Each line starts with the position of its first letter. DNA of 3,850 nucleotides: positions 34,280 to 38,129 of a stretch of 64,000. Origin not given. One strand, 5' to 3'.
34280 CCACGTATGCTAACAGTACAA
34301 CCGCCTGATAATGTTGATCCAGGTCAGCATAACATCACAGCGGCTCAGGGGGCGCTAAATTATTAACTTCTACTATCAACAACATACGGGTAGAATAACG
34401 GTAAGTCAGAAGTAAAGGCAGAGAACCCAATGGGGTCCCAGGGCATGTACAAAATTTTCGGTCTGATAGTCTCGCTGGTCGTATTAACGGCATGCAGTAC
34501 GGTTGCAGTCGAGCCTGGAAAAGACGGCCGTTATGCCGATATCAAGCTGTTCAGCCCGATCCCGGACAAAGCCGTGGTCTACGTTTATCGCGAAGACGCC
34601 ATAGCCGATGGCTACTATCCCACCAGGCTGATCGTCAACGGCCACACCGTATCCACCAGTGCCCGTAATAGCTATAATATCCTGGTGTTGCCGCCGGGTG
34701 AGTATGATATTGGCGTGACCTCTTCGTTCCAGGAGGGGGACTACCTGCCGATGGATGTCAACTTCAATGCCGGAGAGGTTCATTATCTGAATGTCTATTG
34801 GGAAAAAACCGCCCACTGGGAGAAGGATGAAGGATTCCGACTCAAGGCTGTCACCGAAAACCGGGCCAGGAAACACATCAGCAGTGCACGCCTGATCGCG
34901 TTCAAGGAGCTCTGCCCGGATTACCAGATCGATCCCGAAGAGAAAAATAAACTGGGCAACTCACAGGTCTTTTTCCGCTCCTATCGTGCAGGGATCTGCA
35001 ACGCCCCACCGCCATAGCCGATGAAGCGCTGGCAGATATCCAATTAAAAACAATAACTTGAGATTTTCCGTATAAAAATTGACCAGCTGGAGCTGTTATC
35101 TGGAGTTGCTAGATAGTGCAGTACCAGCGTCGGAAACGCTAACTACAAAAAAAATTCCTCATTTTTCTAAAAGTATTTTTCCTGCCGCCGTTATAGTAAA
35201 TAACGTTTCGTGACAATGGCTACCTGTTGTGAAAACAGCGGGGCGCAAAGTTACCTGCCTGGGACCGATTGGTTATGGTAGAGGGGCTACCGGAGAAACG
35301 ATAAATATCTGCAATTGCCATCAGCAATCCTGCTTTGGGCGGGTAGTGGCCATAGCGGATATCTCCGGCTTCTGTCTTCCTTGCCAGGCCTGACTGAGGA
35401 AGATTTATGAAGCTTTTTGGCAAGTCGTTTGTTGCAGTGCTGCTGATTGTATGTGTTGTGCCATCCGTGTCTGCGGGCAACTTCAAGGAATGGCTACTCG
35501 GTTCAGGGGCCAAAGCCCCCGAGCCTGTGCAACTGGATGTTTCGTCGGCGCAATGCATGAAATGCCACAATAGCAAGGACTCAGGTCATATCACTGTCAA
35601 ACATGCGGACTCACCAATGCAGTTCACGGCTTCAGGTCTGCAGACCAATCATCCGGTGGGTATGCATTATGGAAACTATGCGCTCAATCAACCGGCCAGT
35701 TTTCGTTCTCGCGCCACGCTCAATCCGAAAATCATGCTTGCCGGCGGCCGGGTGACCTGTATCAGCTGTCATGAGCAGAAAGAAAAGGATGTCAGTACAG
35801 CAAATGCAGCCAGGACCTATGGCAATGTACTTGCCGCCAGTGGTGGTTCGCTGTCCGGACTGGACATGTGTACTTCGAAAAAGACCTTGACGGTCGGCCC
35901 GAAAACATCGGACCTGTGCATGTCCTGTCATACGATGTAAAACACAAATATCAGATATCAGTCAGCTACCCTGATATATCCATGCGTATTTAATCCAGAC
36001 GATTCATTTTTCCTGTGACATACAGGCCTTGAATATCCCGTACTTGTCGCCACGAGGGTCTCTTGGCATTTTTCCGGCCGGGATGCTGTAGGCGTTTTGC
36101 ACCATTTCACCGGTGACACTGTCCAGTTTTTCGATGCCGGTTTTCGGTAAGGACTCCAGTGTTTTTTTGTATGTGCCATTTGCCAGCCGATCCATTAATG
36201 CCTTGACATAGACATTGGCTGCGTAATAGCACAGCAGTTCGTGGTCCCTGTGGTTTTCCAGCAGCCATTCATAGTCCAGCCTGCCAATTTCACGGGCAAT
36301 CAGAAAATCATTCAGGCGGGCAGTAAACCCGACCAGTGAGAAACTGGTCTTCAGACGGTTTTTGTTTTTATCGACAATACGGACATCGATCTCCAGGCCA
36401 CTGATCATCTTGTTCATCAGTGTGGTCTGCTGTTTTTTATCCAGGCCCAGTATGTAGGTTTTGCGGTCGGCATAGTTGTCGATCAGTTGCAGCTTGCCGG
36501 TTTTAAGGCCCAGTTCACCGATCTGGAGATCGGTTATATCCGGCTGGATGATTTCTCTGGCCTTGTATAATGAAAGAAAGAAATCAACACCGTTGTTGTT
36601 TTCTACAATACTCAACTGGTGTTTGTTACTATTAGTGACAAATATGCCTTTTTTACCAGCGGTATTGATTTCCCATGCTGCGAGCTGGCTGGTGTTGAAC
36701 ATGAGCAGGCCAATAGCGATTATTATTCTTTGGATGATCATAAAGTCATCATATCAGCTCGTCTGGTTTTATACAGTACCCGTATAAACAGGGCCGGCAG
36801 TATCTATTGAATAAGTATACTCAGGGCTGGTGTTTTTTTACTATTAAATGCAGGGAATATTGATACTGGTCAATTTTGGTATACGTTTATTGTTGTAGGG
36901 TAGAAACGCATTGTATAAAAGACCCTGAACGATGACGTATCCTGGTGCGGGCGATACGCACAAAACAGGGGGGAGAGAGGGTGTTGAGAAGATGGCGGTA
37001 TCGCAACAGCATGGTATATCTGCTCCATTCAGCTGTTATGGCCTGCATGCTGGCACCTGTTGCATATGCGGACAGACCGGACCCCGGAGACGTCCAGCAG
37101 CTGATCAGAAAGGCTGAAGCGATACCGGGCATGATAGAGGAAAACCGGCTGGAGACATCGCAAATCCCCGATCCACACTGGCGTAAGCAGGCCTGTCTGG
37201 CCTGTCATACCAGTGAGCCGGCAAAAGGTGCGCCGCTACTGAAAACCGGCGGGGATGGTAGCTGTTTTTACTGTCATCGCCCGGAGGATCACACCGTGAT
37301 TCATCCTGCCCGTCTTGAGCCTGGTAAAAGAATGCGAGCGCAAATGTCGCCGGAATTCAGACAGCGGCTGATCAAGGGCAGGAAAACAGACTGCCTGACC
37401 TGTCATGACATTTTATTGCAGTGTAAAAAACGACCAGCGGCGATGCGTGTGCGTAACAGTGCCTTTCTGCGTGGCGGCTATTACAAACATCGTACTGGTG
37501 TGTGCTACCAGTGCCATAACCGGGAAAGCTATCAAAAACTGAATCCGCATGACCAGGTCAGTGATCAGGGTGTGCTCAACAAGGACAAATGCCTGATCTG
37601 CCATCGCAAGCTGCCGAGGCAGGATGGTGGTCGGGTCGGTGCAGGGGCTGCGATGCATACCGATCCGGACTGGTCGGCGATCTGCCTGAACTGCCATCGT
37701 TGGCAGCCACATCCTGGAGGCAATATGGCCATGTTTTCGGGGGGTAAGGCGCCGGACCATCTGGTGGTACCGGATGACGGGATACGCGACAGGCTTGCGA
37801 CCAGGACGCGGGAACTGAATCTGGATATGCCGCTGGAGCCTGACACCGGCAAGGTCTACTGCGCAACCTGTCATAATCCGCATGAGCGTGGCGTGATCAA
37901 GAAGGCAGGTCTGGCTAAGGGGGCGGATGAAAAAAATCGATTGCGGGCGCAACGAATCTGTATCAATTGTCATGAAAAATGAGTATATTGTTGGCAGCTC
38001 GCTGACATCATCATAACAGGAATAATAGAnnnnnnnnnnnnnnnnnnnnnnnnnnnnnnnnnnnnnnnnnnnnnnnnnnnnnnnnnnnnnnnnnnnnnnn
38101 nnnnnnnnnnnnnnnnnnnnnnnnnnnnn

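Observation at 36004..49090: Two paralogous four-gene modules (multiheme c with C-terminal TM, cytochrome b, TM-anchored triheme c, secreted DUF) duplicated about 8 kb apart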

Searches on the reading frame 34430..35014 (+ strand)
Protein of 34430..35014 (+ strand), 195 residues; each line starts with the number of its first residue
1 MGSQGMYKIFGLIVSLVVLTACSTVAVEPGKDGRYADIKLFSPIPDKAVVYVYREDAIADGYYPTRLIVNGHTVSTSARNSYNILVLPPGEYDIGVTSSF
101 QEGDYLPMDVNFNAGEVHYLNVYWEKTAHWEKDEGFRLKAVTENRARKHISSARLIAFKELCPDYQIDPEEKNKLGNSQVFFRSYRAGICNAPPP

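Call 52: search_protein_families(library=pfam, proteins=[window:34430-35014:+], max_evalue=0.001)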
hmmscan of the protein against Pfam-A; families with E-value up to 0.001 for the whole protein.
window:34430-35014:+ (195 aa): 1 family
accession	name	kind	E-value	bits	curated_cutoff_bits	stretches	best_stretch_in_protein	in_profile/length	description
PF11008.14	DUF2846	-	1e-12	48.4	34.3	1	46-132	3-88/92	Protein of unknown function (DUF2846)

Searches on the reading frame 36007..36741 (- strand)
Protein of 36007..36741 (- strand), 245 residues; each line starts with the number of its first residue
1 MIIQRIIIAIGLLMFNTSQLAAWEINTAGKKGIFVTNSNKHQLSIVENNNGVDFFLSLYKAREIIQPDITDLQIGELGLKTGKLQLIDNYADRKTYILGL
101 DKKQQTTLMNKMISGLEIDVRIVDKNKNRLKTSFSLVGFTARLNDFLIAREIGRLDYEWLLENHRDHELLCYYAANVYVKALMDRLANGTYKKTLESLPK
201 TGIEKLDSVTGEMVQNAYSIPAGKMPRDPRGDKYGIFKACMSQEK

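Call 7: search_protein_families(library=pfam, proteins=[window:36007-36741:-], max_evalue=0.01)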
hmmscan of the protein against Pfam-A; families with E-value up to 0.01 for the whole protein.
window:36007-36741:- (245 aa): 0 families

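Call 8: search_protein_families(library=ncbifam, proteins=[window:36007-36741:-], max_evalue=0.01)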
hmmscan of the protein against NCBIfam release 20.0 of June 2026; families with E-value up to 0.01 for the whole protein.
window:36007-36741:- (245 aa): 0 families

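Call 28: find_homologous_proteins(query=window:36007-36741:-, max_evalue=0.001)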
Query window:36007-36741:- (245 aa): 16 proteins with E <= 0.001 among 195 candidates.
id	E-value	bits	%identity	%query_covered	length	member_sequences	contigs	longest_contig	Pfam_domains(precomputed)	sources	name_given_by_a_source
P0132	9.8e-158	541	100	100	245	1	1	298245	-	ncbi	-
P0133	2.9e-101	356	66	99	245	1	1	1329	-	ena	-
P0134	2.3e-100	353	65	99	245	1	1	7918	-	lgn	-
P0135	4.6e-100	352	66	97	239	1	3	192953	-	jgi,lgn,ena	-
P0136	6.8e-99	348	66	95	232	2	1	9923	-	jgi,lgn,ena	-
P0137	1.2e-97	344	66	91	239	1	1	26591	-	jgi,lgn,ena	-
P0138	1.9e-94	334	64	95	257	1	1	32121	-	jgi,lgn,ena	-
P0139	1.9e-92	327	63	99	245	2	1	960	-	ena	-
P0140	4.2e-84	300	59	98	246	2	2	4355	-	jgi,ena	-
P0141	3.1e-82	294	58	91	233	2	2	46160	-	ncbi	-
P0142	1.0e-65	239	47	98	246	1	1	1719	-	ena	-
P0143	2.5e-64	235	50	89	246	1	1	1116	-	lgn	-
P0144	1.5e-62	229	47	97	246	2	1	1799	-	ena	-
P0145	1.4e-45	174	42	91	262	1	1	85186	-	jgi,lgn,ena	-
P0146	2.0e-43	167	41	93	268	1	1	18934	-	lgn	-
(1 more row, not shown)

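Call 29: find_encoding_contigs(protein=P0135, flank=10000, max_places=1)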
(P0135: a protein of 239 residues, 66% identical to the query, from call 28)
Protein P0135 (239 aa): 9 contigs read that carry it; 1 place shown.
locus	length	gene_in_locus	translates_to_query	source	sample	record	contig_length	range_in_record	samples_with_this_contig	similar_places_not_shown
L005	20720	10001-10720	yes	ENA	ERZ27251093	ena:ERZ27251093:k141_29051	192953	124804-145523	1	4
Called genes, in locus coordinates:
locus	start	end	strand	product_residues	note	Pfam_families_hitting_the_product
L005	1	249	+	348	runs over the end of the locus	PF25021:TEN_NHL (faint), PF01436:NHL (faint), PF01731:Arylesterase (faint), PF08450:SGL (faint), PF17170:DUF5128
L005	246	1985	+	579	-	PF14522:Cytochrome_C7 (faint), PF14537:Cytochrom_c3_2 (faint), PF09699:Paired_CXXCH_1 (weak)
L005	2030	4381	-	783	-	PF03264:Cytochrom_NNT (faint), PF02085:Cytochrom_CIII (faint), PF14522:Cytochrome_C7 (faint), PF14537:Cytochrom_c3_2 (faint), PF22678:Cytochrom_c_NrfB-like (faint), PF09699:Paired_CXXCH_1 (weak)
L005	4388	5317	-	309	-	PF17170:DUF5128 (weak), PF01731:Arylesterase (faint), PF25021:TEN_NHL (faint), PF08450:SGL (faint), PF01436:NHL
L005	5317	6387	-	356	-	PF14522:Cytochrome_C7 (faint), PF22113:Mtrc-MtrF_II-IV_dom (faint)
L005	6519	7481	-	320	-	PF01292:Ni_hydr_CYTB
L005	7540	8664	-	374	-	PF02085:Cytochrom_CIII (faint), PF14522:Cytochrome_C7 (faint), PF14537:Cytochrom_c3_2 (faint), PF09699:Paired_CXXCH_1 (faint), PF22113:Mtrc-MtrF_II-IV_dom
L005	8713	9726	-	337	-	PF14522:Cytochrome_C7 (faint), PF09699:Paired_CXXCH_1 (faint), PF14537:Cytochrom_c3_2 (faint)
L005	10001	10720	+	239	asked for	-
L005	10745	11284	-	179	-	PF09699:Paired_CXXCH_1 (faint)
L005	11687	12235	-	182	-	PF11008:DUF2846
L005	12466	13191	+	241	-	-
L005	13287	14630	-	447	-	PF01523:PmbA_TldD_1st, PF19290:PmbA_TldD_2nd, PF19289:PmbA_TldD_3rd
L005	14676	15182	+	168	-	PF04751:DarP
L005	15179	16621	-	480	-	PF01523:PmbA_TldD_1st, PF19290:PmbA_TldD_2nd, PF19289:PmbA_TldD_3rd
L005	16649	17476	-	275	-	PF00795:CN_hydrolase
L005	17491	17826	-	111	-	-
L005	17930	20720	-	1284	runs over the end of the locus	PF13116:YhdP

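Call 30: find_encoding_contigs(protein=P0145, flank=10000, max_places=1)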
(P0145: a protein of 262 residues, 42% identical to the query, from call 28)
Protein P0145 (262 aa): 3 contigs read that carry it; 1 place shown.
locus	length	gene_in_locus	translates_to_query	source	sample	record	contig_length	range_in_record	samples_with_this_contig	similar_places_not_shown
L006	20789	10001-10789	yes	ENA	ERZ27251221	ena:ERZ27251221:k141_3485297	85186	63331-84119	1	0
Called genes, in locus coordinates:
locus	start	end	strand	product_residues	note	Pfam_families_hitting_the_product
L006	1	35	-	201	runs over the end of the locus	-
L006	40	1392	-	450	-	PF07494:Reg_prop (faint)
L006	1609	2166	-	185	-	PF13590:DUF4136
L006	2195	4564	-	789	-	PF14522:Cytochrome_C7 (faint), PF14537:Cytochrom_c3_2 (faint), PF09699:Paired_CXXCH_1, PF22113:Mtrc-MtrF_II-IV_dom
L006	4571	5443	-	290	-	PF13449:Phytase-like (faint), PF17170:DUF5128, PF25021:TEN_NHL (faint), PF01731:Arylesterase (faint), PF06977:SdiA-regulated (faint), PF08450:SGL (faint), PF01436:NHL (weak), PF17170:DUF5128 (weak), +1 more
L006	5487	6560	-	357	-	-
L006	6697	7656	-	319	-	PF01292:Ni_hydr_CYTB (weak)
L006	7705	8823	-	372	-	PF14522:Cytochrome_C7 (faint), PF14537:Cytochrom_c3_2 (faint), PF22113:Mtrc-MtrF_II-IV_dom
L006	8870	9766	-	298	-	PF14522:Cytochrome_C7 (faint), PF09699:Paired_CXXCH_1 (faint), PF14537:Cytochrom_c3_2 (faint)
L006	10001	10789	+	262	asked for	-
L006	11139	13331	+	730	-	PF00989:PAS (faint), PF08448:PAS_4 (faint), PF13426:PAS_9 (weak), PF00990:GGDEF, PF00563:EAL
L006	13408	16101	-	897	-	PF17900:Peptidase_M1_N, PF01433:Peptidase_M1, PF11940:DUF3458, PF17432:DUF3458_C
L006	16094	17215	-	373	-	PF01168:Ala_racemase_N, PF00842:Ala_racemase_C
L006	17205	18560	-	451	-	PF00772:DnaB, PF03796:DnaB_C, PF06745:ATPase (faint), PF13481:AAA_25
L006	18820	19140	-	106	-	-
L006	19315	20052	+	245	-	PF00149:Metallophos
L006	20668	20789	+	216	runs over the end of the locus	PF01832:Glucosaminidase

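Call 31: find_encoding_contigs(protein=P0146, flank=10000, max_places=1)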
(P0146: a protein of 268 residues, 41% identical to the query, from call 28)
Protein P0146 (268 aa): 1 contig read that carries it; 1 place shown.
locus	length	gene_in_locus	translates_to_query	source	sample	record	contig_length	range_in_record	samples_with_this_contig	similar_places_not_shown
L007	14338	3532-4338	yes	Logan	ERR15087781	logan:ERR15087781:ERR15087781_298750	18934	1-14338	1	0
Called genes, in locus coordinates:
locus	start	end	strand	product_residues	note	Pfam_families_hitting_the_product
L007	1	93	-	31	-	?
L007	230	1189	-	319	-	PF01292:Ni_hydr_CYTB (weak)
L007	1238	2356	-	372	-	PF14522:Cytochrome_C7 (faint), PF14537:Cytochrom_c3_2 (faint), PF22113:Mtrc-MtrF_II-IV_dom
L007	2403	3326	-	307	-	PF14522:Cytochrome_C7 (faint), PF09699:Paired_CXXCH_1 (faint), PF14537:Cytochrom_c3_2 (faint)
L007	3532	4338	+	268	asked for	-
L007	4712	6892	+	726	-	PF08448:PAS_4 (faint), PF13426:PAS_9 (weak), PF00990:GGDEF, PF00563:EAL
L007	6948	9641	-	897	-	PF17900:Peptidase_M1_N, PF01433:Peptidase_M1, PF11940:DUF3458, PF17432:DUF3458_C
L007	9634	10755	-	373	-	PF01168:Ala_racemase_N, PF00842:Ala_racemase_C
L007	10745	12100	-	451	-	PF00772:DnaB, PF03796:DnaB_C, PF06745:ATPase (weak), PF13481:AAA_25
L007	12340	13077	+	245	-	PF00149:Metallophos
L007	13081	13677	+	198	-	PF12339:DNAJ_related, PF00226:DnaJ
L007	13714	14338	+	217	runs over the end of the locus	-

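Call 34: find_related_loci(query=A1, collection=genome_contigs, flank=10000)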
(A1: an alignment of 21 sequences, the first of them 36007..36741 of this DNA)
Query A1 (245 aa) in genome_contigs; peptide patterns used: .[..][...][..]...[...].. (x = any residue, [..] = any of these).
10 stretches matched a pattern; 1 encode a relative of the query (tblastn E <= 1e-3); 1 distinct loci.
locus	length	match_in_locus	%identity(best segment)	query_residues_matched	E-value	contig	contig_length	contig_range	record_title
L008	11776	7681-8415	30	1-245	5e-32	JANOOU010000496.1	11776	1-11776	MAG: Gammaproteobacteria bacterium isolate VAR_43_metabat_104 VAR_43_k141_4217064, whole genome shotgun sequence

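Call 39: predict_structure(alignment_id=A1)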
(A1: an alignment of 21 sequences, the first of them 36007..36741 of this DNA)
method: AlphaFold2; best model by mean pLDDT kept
length: 245 residues; sequences in the alignment: 21
mean_pLDDT: 89.1   pTM: 0.82
mean pLDDT of the five models: 89.1, 88.6, 87.7, 87.1, 85.5
residues with pLDDT >= 90: 183; 70-90: 35; 50-70: 22; < 50: 5
segments of 3 or more residues with pLDDT < 50: 16-19
pLDDT, mean of each block of 10 residues (from residue 1): 62 51 81 93 93 92 77 96 92 92 95 94 90 94 95 93 95 97 96 94 91 95 91 95 78
secondary structure, 60 per line:
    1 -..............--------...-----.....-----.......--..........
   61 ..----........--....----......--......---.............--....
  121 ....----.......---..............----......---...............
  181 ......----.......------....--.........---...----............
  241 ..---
elements in order: H2-15 E24-26 E32-36 E42-48 E51-59 E67-74 E77-80 E85-90 E93-98 H102-114 E117-124 E129-135 H139-152 H157-162 H166-186 H191-197 H204-207 H210-218 H229-242

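Call 86: fold_search(model_id=the predicted structure, library=pdb)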
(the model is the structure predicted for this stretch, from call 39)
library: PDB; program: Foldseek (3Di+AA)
matches with E <= 10: 991; with E <= 0.001: 0
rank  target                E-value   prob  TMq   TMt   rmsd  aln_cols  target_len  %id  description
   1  6nav_A                1.2e-02  0.89  0.20  0.33  13.8       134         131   16  Cryo-EM reconstruction of Sulfolobus islandicus LAL14/1 Pilus (released 2019-05-08)
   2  6w8x_A                1.4e-02  0.84  0.19  0.31  14.2       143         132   15  Cryo-EM of the S. solfataricus pilus (released 2020-07-08)
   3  5tug_A                2.9e-02  0.75  0.19  0.36  10.1       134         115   10  Archaellum periplasmic stator protein complex FlaF and FlaG from Sulfolobus acidocaldarius (released 2018-01-10)
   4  3oc8                  4.5e-02  0.99  0.27  0.44   3.7       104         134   10  Crystal Structure of the C-terminal Domain of the Vibrio cholerae soluble colonization factor TcpF (released 2011-04-20)
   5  1ebp_A                4.7e-02  0.95  0.23  0.26   8.7       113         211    9  COMPLEX BETWEEN THE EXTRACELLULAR DOMAIN OF ERYTHROPOIETIN (EPO) RECEPTOR [EBP] AND AN AGONIST PEPTIDE [EMP1] (released 1997-07-29)
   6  2zf8                  5.3e-02  0.96  0.33  0.32   6.7       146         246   14  Crystal structure of MotY (released 2008-07-08)
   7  8dfy_C                5.3e-02  0.63  0.18  0.20  20.3       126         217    6  Crystal structure of Human BTN2A1 Ectodomain (released 2023-07-05)
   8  8dfw_A                5.6e-02  0.51  0.18  0.20  19.7       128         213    8  Crystal Structure of Human BTN2A1 in Complex With Vgamma9-Vdelta2 T Cell Receptor (released 2023-07-05)
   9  2pnd                  7.4e-02  0.16  0.14  0.21  11.0       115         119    7  Structure or murine CRIg (released 2007-05-01)
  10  8dfw_B                7.9e-02  0.54  0.19  0.20  19.8       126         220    6  Crystal Structure of Human BTN2A1 in Complex With Vgamma9-Vdelta2 T Cell Receptor (released 2023-07-05)
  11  3fjv_A                8.3e-02  0.87  0.24  0.28   4.8       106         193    7  Crystal structure of novel protein of unknown function (YP_111841.1) from BURKHOLDERIA PSEUDOMALLEI K96243 at 1.90 A r (released 2009-01-13)
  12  8dfx_A                8.3e-02  0.44  0.18  0.20  20.1       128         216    8  Crystal structure of Human BTN2A1-BTN3A1 Ectodomain Complex (released 2023-07-05)
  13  3lcy_C                8.8e-02  0.30  0.16  0.19  18.5       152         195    8  Titin Ig tandem domains A164-A165 (released 2011-05-25)
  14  9ixa_A                8.8e-02  0.23  0.14  0.11  13.3       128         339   10  Cryo-EM structure of chikungunya virus glycoprotein E1-E2 with C34 Fab. (released 2025-11-19)
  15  8zjz_A                8.8e-02  0.18  0.20  0.11  41.8       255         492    9  Cryo-EM structure of the full-length pAg-bound BTN2A1-BTN3A1-BTN3A3 complex (released 2025-11-26)
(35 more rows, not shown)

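Call 91: find_related_loci(query=A1, collection=metagenome_contigs, flank=8000)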
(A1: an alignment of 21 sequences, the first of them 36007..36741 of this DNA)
Query A1 (245 aa) in metagenome_contigs; peptide patterns used: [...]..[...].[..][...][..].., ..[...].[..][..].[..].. (x = any residue, [..] = any of these).
293 stretches matched a pattern; 24 encode a relative of the query (tblastn E <= 1e-3); 24 distinct loci.
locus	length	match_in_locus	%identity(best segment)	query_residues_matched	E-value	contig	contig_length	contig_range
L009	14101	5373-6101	65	1-243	1e-109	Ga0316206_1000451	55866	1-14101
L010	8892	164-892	66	1-243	5e-109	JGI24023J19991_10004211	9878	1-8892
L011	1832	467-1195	64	1-243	2e-111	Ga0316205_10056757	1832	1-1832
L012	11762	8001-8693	64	12-243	7e-102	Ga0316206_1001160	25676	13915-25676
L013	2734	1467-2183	59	5-243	2e-94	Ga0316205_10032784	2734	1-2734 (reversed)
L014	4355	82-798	59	5-243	1e-91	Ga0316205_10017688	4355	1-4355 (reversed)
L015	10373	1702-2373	41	21-243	4e-54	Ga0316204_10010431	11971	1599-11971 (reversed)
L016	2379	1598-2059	47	92-245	3e-43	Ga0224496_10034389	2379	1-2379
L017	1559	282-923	37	33-245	3e-44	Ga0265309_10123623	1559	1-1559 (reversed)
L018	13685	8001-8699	34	10-243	2e-42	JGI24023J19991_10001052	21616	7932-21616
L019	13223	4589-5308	35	2-241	3e-42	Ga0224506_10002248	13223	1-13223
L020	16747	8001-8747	31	1-243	4e-37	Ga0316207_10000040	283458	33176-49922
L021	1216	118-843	31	4-243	2e-36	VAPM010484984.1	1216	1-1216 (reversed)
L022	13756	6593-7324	30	9-243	3e-34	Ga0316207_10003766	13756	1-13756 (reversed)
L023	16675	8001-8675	31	21-243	5e-34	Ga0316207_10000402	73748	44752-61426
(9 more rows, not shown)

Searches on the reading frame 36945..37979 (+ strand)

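Call 7: search_protein_families(library=pfam, proteins=[window:36945-37979:+], max_evalue=0.01)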
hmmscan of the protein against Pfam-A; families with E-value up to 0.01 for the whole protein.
window:36945-37979:+ (345 aa): 4 families
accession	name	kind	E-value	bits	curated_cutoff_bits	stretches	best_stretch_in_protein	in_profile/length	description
PF14522.11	Cytochrome_C7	-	3.3e-12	46.5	24.8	1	146-221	12-67/67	Cytochrome c7 and related cytochrome c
PF09699.15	Paired_CXXCH_1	-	1.9e-11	43.9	20.6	1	81-114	6-39/41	Doubled CXXCH motif (Paired_CXXCH_1)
PF14537.11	Cytochrom_c3_2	-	3.9e-07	30.9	25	0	186-252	8-65/79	Cytochrome c3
PF02085.21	Cytochrom_CIII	-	0.0011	19.7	22.9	1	181-253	27-84/101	Class III cytochrome C family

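Call 8: search_protein_families(library=ncbifam, proteins=[window:36945-37979:+], max_evalue=0.01)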
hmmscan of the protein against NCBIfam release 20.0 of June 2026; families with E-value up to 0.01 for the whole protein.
window:36945-37979:+ (345 aa): 6 families
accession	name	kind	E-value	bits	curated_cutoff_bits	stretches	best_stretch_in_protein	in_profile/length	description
TIGR01905.1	paired_CXXCH_1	subfamily_domain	2.9e-07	30.3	25.2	1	81-112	6-37/41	doubled CXXCH domain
TIGR03508.1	decahem_SO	subfamily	1.8e-06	27.6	192.2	0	82-155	190-249/258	DmsE family decaheme c-type cytochrome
NF041028.1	decahem_GSU2203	exception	8.3e-06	25.2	325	0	147-254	125-210/317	GSU2203 family decaheme c-type cytochrome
TIGR03153.1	cytochr_NrfH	equivalog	0.0011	19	134.2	0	277-344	73-134/138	cytochrome c nitrite reductase small subunit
NF008659.0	PRK11659.1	equivalog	0.0011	18.7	184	0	303-344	135-168/188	cytochrome c nitrite reductase pentaheme subunit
NF047727.1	4hemeCytCCctA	equivalog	0.0034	17.5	180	0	298-323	75-100/109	tetraheme c-type cytochrome CctA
